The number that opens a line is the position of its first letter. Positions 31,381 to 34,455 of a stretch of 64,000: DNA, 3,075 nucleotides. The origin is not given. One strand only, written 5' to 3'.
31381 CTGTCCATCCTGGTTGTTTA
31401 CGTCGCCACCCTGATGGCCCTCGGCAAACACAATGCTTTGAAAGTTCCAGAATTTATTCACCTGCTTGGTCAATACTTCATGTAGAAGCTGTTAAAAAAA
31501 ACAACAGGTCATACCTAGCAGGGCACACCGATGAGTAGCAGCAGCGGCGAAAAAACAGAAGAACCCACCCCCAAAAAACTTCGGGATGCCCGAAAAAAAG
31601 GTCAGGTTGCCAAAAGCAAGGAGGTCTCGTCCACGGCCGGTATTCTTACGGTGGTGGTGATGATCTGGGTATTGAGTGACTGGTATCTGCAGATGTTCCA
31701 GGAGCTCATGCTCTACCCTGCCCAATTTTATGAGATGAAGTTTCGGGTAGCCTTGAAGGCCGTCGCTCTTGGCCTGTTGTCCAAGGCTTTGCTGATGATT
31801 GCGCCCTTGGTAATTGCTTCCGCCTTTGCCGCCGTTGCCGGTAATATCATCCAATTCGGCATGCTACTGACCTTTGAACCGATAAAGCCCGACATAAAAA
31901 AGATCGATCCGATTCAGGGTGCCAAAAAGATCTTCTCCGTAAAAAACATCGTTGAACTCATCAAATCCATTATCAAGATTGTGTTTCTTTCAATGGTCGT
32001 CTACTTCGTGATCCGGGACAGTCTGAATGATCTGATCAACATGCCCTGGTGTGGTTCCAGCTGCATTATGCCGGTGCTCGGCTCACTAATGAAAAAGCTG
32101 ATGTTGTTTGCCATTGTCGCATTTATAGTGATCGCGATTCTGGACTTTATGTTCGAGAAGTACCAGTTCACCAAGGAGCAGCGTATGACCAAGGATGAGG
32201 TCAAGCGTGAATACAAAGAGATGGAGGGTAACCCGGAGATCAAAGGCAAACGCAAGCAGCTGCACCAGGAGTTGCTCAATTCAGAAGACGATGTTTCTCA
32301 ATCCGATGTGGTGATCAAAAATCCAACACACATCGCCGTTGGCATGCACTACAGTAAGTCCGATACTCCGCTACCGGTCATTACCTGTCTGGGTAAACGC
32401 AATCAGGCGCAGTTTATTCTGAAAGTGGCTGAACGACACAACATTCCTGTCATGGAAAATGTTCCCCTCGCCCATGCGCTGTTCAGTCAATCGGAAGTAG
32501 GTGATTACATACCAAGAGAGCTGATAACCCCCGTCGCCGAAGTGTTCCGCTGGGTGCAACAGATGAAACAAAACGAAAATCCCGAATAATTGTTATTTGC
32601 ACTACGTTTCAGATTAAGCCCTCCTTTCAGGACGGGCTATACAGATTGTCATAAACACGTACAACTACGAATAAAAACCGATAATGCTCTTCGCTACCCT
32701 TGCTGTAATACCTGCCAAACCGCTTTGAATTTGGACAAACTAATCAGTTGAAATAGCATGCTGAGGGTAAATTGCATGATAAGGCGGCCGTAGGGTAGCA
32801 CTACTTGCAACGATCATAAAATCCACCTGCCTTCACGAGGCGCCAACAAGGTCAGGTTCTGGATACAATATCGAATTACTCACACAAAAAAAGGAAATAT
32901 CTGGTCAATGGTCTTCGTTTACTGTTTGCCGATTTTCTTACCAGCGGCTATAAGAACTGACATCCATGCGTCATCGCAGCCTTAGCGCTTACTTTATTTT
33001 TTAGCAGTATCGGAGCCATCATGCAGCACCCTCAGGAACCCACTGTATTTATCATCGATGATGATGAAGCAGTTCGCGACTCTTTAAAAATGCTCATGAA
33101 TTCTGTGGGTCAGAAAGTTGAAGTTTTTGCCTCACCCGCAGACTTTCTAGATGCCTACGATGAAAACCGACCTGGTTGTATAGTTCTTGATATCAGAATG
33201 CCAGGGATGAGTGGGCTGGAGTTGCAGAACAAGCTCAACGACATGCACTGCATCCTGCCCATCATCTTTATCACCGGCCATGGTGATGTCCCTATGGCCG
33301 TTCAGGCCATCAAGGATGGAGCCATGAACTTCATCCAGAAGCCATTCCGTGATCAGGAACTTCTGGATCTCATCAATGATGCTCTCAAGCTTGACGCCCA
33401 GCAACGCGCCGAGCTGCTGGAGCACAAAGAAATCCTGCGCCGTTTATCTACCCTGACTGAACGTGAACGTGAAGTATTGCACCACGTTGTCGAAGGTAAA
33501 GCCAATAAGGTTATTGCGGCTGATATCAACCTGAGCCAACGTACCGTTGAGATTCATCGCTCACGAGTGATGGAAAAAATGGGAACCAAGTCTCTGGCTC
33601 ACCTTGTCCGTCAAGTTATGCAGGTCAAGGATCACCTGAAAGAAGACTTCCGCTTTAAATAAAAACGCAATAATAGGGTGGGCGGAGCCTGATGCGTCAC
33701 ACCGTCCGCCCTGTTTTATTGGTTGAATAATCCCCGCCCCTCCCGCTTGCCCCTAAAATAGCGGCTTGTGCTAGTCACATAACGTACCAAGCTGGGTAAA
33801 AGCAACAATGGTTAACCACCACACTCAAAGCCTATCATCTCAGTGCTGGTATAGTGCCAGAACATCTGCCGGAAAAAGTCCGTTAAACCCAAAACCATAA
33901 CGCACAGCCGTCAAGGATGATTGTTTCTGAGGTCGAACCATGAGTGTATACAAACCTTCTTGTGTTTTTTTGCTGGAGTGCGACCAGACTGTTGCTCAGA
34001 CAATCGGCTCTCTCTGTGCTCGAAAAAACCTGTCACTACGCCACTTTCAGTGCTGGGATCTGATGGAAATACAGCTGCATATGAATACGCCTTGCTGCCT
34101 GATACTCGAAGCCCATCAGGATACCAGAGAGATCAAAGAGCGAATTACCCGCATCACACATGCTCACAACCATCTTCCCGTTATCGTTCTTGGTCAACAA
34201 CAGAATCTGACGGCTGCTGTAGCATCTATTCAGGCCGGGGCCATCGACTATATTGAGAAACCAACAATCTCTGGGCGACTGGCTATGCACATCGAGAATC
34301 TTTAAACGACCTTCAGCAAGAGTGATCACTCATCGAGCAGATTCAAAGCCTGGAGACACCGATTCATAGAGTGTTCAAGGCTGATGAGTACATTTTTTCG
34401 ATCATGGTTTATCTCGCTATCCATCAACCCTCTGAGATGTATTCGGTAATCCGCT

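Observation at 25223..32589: Stand-alone sctN-sctU injectisome operon embedded among housekeeping genes, with no sctV/C/D/J, needle or translocon genes nearby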

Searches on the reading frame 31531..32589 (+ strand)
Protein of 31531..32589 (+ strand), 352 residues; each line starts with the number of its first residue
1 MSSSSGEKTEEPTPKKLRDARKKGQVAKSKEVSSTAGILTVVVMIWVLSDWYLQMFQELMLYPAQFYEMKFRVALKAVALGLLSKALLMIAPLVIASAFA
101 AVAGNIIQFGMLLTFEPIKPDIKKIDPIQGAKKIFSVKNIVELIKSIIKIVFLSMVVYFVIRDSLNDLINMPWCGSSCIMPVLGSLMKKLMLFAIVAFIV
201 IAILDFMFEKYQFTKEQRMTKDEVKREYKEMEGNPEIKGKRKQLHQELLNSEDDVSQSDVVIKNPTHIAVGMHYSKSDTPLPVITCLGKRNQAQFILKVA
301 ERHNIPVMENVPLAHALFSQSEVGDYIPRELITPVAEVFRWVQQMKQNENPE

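Call 4: search_protein_families(library=pfam, proteins=[window:31531-32589:+], max_evalue=0.01)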
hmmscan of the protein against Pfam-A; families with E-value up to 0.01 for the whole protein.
window:31531-32589:+ (352 aa): 1 family
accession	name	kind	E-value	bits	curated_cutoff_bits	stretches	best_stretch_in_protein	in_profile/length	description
PF01312.24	Bac_export_2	-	6.7e-113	377.7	24.4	1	6-342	1-335/335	FlhB HrpN YscU SpaS Family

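Call 5: search_protein_families(library=ncbifam, proteins=[window:31531-32589:+], max_evalue=0.01)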
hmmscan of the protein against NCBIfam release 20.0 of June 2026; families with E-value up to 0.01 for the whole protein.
window:31531-32589:+ (352 aa): 9 families
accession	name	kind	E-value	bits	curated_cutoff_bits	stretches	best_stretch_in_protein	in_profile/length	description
TIGR01404.2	FlhB_rel_III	equivalog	7.5e-128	426.7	358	1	7-345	1-341/341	type III secretion system export apparatus subunit SctU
TIGR00328.1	flhB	equivalog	2e-100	336.3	349.25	1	7-348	2-347/348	flagellar biosynthesis protein FlhB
NF009364.0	PRK12721.1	equivalog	1.6e-97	326.8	381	1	6-349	2-347/352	EscU/YscU/HrcU family type III secretion system export apparatus switch protein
NF009411.0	PRK12772.1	equivalog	5.7e-83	279.3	739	1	5-348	262-609/610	fused FliR family export protein/FlhB family type III secretion system protein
NF004950.0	PRK06298.1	equivalog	1.3e-76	258.1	434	1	6-348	2-348/360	type III secretion system protein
NF006017.0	PRK08156.1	equivalog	2.7e-74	250.6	394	1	6-349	2-342/367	EscU/YscU/HrcU family type III secretion system export apparatus switch protein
NF009117.0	PRK12468.1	equivalog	9.3e-53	179.4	712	1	4-347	5-352/386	flagellar biosynthesis protein FlhB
NF009412.0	PRK12773.1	equivalog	4.2e-35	121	886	1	8-341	303-641/649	flagellar biosynthesis protein FlhB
TIGR00789.1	flhB_rel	hypoth_equivalog_domain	3.4e-14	52.8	117.35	1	267-347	3-82/84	FlhB-like flagellar biosynthesis protein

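Call 11: find_encoding_contigs(protein=window:31531-32589:+, flank=10000, max_places=6)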
Protein window:31531-32589:+ (352 aa): 8 contigs read that carry it; 2 places shown.
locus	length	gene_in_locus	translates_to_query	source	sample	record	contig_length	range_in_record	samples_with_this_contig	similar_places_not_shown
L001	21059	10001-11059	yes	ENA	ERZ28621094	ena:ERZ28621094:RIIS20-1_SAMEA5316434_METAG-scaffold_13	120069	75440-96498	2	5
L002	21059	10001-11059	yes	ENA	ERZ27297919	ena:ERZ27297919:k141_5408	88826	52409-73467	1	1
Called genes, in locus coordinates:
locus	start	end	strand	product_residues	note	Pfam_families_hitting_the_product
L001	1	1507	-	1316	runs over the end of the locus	PF18076:FGAR-AT_N, PF18072:FGAR-AT_linker, PF02769:AIRS_C, PF22689:FGAR-AT_PurM_N-like, PF02769:AIRS_C, PF13507:GATase_5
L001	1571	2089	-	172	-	PF00383:dCMP_cyt_deam_1, PF14437:MafB19-deam, PF14439:Bd3614-deam (weak)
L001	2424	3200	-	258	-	PF00413:Peptidase_M10 (faint)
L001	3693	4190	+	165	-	PF05932:CesT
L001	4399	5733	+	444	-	PF02874:ATP-synt_ab_N (weak), PF00006:ATP-synt_ab, PF18269:T3SS_ATPase_C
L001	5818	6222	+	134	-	PF07321:YscO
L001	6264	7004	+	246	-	PF09483:HpaP (weak)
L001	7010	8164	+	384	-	PF01052:FliMN_C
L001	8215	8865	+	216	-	PF00813:FliP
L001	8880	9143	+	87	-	PF01313:Bac_export_3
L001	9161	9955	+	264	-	PF01311:Bac_export_1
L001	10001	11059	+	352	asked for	PF01312:Bac_export_2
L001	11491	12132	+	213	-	PF00072:Response_reg, PF06490:FleQ (faint), PF08281:Sigma70_r4_2 (weak), PF00196:GerE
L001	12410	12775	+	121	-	PF00072:Response_reg (weak)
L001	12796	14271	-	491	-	PF00929:RNase_T, PF08411:ExoI_SH3, PF26016:ExoI_C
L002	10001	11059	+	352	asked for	PF01312:Bac_export_2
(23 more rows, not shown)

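Call 12: find_related_loci(query=window:31531-32589:+, collection=genome_contigs, flank=10000)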
Query window:31531-32589:+ (352 aa) in genome_contigs; peptide patterns used: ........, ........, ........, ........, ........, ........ (x = any residue, [..] = any of these).
20 stretches matched a pattern; 10 encode a relative of the query (tblastn E <= 1e-3); 10 distinct loci.
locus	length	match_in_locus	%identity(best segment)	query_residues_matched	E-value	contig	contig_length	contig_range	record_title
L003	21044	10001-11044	87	5-352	0e+0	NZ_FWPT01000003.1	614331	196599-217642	Parendozoicomonas haliclonae isolate S-B4-1U, whole genome shotgun sequence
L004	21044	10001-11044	85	5-352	0e+0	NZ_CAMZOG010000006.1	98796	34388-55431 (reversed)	Parendozoicomonas sp. Alg238-R29 NODE_6_length_98796_cov_183.101, whole genome shotgun sequence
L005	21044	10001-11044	86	5-352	0e+0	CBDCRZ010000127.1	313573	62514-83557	MAG: Sansalvadorimonas sp. isolate b305b66b-9b52-44f6-b603-abdbb932d1d5 genome assembly, contig: contig_127, whole genom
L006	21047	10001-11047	83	3-351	0e+0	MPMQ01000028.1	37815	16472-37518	MAG: Kistimonas sp. bin40 NODE_1736_length_37815_cov_14.9185_ID_3471, whole genome shotgun sequence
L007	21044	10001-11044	83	5-352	0e+0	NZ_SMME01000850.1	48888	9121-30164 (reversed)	Sansalvadorimonas verongulae strain RKSG058 Contig_3012, whole genome shotgun sequence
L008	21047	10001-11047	83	2-350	0e+0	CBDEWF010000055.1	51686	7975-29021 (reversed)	MAG: Sansalvadorimonas sp. isolate 9d89fed5-6216-4533-ab64-9450736d0a71 genome assembly, contig: contig_55, whole genome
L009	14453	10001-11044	83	5-352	0e+0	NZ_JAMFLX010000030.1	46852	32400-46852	Parendozoicomonas callyspongiae strain 2012CJ34-2 30, whole genome shotgun sequence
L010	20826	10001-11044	72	5-352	1e-177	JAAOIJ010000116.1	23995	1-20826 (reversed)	MAG: Endozoicomonadaceae bacterium isolate HC_Bin2 k141_173_116, whole genome shotgun sequence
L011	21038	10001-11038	74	5-350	3e-172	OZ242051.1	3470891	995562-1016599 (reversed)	MAG: Pseudomonadales bacterium isolate 3d411a72-003c-493b-b56e-69d6d900063f genome assembly, chromosome: 1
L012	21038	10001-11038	76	5-350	3e-178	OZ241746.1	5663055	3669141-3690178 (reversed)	MAG: Pseudomonadales bacterium isolate b897cdde-5d72-47be-aeb2-586917e8a7c8 genome assembly, chromosome: 1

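Call 16: search_protein_families(library=pfam, proteins=[L003:523-1944:-, L003:2266-3564:+, L011:4091-6073:+, L011:6104-7075:+, L011:7490-8395:+, L011:8810-9715:+, L011:11110-12444:-, L011:12500-13123:-, L011:13236-14651:-, L011:2004-2888:+], max_evalue=0.001)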
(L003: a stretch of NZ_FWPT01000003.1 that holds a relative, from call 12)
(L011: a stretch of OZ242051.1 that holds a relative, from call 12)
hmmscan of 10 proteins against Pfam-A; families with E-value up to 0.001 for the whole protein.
L003:523-1944:- (473 aa): 4 families
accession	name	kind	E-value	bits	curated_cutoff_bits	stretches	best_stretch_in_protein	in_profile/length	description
PF13561.12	adh_short_C2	-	2.7e-55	188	27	1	240-466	1-232/236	Enoyl-(Acyl carrier protein) reductase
PF00106.31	adh_short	-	4.3e-45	154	26.6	1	234-420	1-190/195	short chain dehydrogenase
PF08659.16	KR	-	1.1e-17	65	22.6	1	236-384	3-154/180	KR domain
PF01370.27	Epimerase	-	1e-05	25.5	20.9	1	236-352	1-105/240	NAD dependent epimerase/dehydratase family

L003:2266-3564:+ (432 aa): 4 families
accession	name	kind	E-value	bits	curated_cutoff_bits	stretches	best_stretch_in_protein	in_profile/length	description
PF00108.29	Thiolase_N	-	1.2e-48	166.2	26.4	1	8-277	1-260/260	Thiolase, N-terminal domain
PF02803.24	Thiolase_C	-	1.6e-31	108.9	27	1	301-431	10-123/123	Thiolase, C-terminal domain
PF22691.2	Thiolase_C_1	-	0.00066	19.9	28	0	314-394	19-100/144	Thiolase C-terminal domain-like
PF00109.32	ketoacyl-synt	-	0.0008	19.5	20.8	0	75-124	157-206/252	Beta-ketoacyl synthase, N-terminal domain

L011:4091-6073:+ (660 aa): 1 family
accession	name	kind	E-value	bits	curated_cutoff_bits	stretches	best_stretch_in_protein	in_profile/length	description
PF13091.12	PLDc_2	-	7.7e-12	45.6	27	1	389-565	4-131/132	PLD-like domain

L011:6104-7075:+ (323 aa): 0 families

L011:7490-8395:+ (301 aa): 0 families

L011:8810-9715:+ (301 aa): 0 families

L011:11110-12444:- (444 aa): 12 families
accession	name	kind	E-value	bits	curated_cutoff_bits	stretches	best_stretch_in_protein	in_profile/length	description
PF07724.20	AAA_2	-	2.1e-35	122.6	27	1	132-329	3-165/166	AAA domain (Cdc48 subfamily)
PF06689.19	zf-C4_ClpX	-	9.8e-20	70.6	27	1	31-67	2-39/39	ClpX C4-type zinc finger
PF00004.35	AAA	-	5.3e-17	62.9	21.2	1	135-260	1-99/131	ATPase family associated with various cellular activities (AAA)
PF10431.15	ClpB_D2-small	-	1.5e-10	41.4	21.9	1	336-413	1-74/81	C-terminal, D2-small domain, of ClpB protein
PF07728.20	AAA_5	-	3.6e-07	30.7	22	1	134-211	1-80/139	AAA domain (dynein-related subfamily)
PF00493.29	MCM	-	1.8e-06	27.7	23.3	1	86-213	17-137/224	MCM P-loop domain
PF01078.27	Mg_chelatase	-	2.3e-06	27.6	20.3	0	132-157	22-47/207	Magnesium chelatase, subunit ChlI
PF13401.12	AAA_22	-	5.2e-06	27.2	27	1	131-212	4-99/130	AAA domain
PF05496.18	RuvB_N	-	1.4e-05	25.3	27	1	94-214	8-101/159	Holliday junction DNA helicase RuvB P-loop domain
PF12775.13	AAA_7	-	7.1e-05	22.9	25.8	1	131-207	32-110/181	P-loop containing dynein motor region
PF00158.32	Sigma54_activat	-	0.00013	22.1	20.2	0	127-154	17-44/168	Sigma-54 interaction domain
PF14532.12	Sigma54_activ_2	-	0.00026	21.7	25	1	129-212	18-84/138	Sigma-54 interaction domain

L011:12500-13123:- (207 aa): 1 family
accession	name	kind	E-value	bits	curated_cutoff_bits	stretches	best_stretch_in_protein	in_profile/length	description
PF00574.28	CLP_protease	-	1.9e-90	302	20.2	1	21-200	2-181/182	Clp protease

L011:13236-14651:- (471 aa): 3 families
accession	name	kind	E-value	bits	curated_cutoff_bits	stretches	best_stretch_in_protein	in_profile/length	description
PF05697.18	Trigger_N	-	3.5e-43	147.8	22.2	1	8-151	1-144/144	Bacterial trigger factor protein (TF)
PF05698.19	Trigger_C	-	9.4e-31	107.5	22.7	1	272-424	3-161/162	Bacterial trigger factor protein (TF) C-terminus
PF00254.34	FKBP_C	-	4.4e-12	46.6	21.1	1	166-245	4-93/94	FKBP-type peptidyl-prolyl cis-trans isomerase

L011:2004-2888:+ (294 aa): 1 family
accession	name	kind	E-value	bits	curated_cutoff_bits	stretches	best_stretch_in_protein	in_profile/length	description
PF07063.19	HGLS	-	5.1e-34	118.7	25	1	37-268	4-283/386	2-oxoadipate dioxygenase/decarboxylase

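Call 70: search_solved_structures(query=window:31531-32589:+, max_evalue=1e-10)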
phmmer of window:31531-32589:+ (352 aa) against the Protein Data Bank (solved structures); distinct sequences matched with E-value up to 1e-10: 25.
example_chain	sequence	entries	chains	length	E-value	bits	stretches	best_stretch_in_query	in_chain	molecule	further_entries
8z5s_x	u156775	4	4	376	4.5e-55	190.3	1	3-348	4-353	Flagellar biosynthetic protein FlhB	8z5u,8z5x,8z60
6s3l_K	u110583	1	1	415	1.8e-49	171.8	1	3-348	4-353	Flagellar biosynthetic protein FlhB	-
8axk_K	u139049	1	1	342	1.2e-48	169.1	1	7-346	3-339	Surface presentation of antigens protein SpaS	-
36hu_K1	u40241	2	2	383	6.8e-48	166.7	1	4-347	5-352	Flagellar biosynthetic protein FlhB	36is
12du_A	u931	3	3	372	3e-42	148.1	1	6-339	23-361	Flagellar biosynthetic protein FlhB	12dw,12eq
2w0r_A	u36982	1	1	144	6.4e-38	133.9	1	215-345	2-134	YSCU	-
2jlh_A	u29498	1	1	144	1.5e-37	132.7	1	215-345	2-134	YOP PROTEINS TRANSLOCATION PROTEIN U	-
2v5g_A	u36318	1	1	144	1.6e-37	132.6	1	215-345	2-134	YSCU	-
2jlj_A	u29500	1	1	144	1.8e-36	129.1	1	215-345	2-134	YOP PROTEINS TRANSLOCATION PROTEIN U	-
5cul_A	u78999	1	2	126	1.4e-34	122.9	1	222-343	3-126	Translocation protein in type III secretion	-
2jli_A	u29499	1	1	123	2.6e-34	122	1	223-343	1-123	YOP PROTEINS TRANSLOCATION PROTEIN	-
3bzr_A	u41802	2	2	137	1.7e-31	112.8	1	218-341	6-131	EscU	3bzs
3bzt_A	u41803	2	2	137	4.3e-31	111.5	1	218-341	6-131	EscU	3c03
3bzp_A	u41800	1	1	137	4.3e-31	111.5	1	218-341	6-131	EscU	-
6ejp_C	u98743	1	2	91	1.1e-17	67.4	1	265-345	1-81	Yop proteins translocation protein U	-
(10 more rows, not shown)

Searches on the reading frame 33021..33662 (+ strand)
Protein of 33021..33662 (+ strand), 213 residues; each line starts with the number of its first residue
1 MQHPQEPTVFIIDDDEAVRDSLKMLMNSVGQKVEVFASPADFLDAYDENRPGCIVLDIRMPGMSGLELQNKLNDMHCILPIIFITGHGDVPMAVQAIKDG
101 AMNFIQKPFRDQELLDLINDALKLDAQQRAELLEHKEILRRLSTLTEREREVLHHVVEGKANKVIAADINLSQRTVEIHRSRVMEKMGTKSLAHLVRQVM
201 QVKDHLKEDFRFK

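Call 7: search_protein_families(library=pfam, proteins=[window:33021-33662:+], max_evalue=0.001)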
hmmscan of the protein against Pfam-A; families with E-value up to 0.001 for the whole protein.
window:33021-33662:+ (213 aa): 4 families
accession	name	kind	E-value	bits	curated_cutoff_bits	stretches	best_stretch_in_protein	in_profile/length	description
PF00072.30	Response_reg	-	5.1e-30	104.3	30.2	1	9-118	1-110/111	Response regulator receiver domain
PF00196.25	GerE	-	4.3e-20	71.5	23.5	1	144-197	2-55/57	Bacterial regulatory proteins, luxR family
PF08281.18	Sigma70_r4_2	-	6.1e-07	29.4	25.7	1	136-187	2-54/54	Sigma-70, region 4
PF06490.17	FleQ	-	1.8e-05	25.5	22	1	9-121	2-106/108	Flagellar regulatory protein FleQ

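Call 62: search_protein_families(library=ncbifam, proteins=[window:33021-33662:+], max_evalue=0.001)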
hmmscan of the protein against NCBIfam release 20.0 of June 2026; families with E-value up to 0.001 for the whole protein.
window:33021-33662:+ (213 aa): 114 families (the best 25 are shown)
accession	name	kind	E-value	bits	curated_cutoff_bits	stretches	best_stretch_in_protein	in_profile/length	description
NF006900.1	PRK09390.1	equivalog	4.1e-73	245.2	255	1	5-203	3-201/203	response regulator FixJ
NF040749.1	tetrathio_RR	equivalog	6.5e-55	185.8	290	1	9-201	2-190/191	tetrathionate respiration response regulator TtrR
NF047793.1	ResRegPgtA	equivalog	1.9e-34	119.2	650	1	5-139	4-134/414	two-component system response regulator PgtA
NF011896.0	PRK15369.1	equivalog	1.4e-25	90.2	242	1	8-201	5-206/211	two component system response regulator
NF052445.1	RespRegMctR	equivalog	2.8e-25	89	300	1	9-202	4-202/205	two-component system response regulator MctR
TIGR01818.1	ntrC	equivalog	3.5e-25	88.7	558.6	1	9-136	1-128/463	nitrogen regulation protein NR(I)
NF008176.1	PRK10923.1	equivalog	6.4e-24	84.4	620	1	5-129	2-126/469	nitrogen regulation protein NR(I)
NF051870.1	NAssimRespRegNtrX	equivalog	5.3e-23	81.6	600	1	9-130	4-127/452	nitrogen assimilation response regulator NtrX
NF008469.0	PRK11361.1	equivalog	1.4e-22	80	714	1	8-178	6-171/461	acetoacetate metabolism transcriptional regulator AtoC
NF007935.0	PRK10651.1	equivalog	1.3e-20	73.5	250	1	4-192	4-203/216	two-component system response regulator NarL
NF053512.1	nitric_RR_NosR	exception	7.9e-20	71.3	400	1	9-203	1-188/422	response regulator c-di-GMP phosphodiesterase, NosR family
NF040689.1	MtrAB_MtrA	equivalog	9.6e-20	70.9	300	1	9-138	1-129/219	MtrAB system response regulator MtrA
NF045505.1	RR_RssB_Pseudo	equivalog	3.1e-19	69.3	700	1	6-149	5-144/394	two-component system response regulator RssB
NF007685.0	PRK10360.1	equivalog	7.5e-19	68.3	258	1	8-199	3-192/196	response regulator transcription factor UhpA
NF011695.0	PRK15115.1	equivalog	1.6e-18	66.7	763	1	7-141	7-140/445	two-component system response regulator GlrR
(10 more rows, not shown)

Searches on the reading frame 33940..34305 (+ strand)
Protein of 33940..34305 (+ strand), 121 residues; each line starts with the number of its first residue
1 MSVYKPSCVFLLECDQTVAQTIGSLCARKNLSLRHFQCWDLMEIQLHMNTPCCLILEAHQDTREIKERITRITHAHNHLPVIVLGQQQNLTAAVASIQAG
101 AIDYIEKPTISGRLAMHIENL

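Call 7: search_protein_families(library=pfam, proteins=[window:33940-34305:+], max_evalue=0.001)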
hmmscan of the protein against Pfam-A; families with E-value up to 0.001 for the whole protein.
window:33940-34305:+ (121 aa): 1 family
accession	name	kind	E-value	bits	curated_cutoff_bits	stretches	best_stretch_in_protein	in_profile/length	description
PF00072.30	Response_reg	-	8.9e-07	29.5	30.2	1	11-117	3-109/111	Response regulator receiver domain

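Call 62: search_protein_families(library=ncbifam, proteins=[window:33940-34305:+], max_evalue=0.001)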
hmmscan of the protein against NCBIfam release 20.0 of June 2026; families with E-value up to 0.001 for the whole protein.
window:33940-34305:+ (121 aa): 10 families
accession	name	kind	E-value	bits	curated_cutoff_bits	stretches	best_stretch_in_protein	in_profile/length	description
NF051870.1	NAssimRespRegNtrX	equivalog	3.9e-08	32.6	600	1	67-118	64-115/452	nitrogen assimilation response regulator NtrX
NF006900.1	PRK09390.1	equivalog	5.3e-08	32.6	255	1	8-118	6-116/203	response regulator FixJ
TIGR01818.1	ntrC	equivalog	3.4e-07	29.4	558.6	1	12-108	4-100/463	nitrogen regulation protein NR(I)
NF008176.1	PRK10923.1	equivalog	2.8e-06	26.2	620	1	13-108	10-105/469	nitrogen regulation protein NR(I)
NF033791.1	ActR_PrrA_rreg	equivalog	5.9e-06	26.4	250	1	9-109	4-104/173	ActR/PrrA/RegA family redox response regulator transcription factor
NF045914.1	RespRegNblR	equivalog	9.3e-06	25.4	300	1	2-110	2-110/228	response regulator transcription factor NblR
NF040749.1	tetrathio_RR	equivalog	2.9e-05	23.9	290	1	45-119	38-112/191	tetrathionate respiration response regulator TtrR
NF050807.1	TransRegFlbDCaul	equivalog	0.00018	20.5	750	1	63-109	55-101/454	sigma-54-dependent transcriptional regulator FlbD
NF041734.1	resp_reg_RppA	equivalog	0.00028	20.3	250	1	69-114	65-110/229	two-component system response regulator RppA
NF045505.1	RR_RssB_Pseudo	equivalog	0.0005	19.2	700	1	51-109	50-108/394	two-component system response regulator RssB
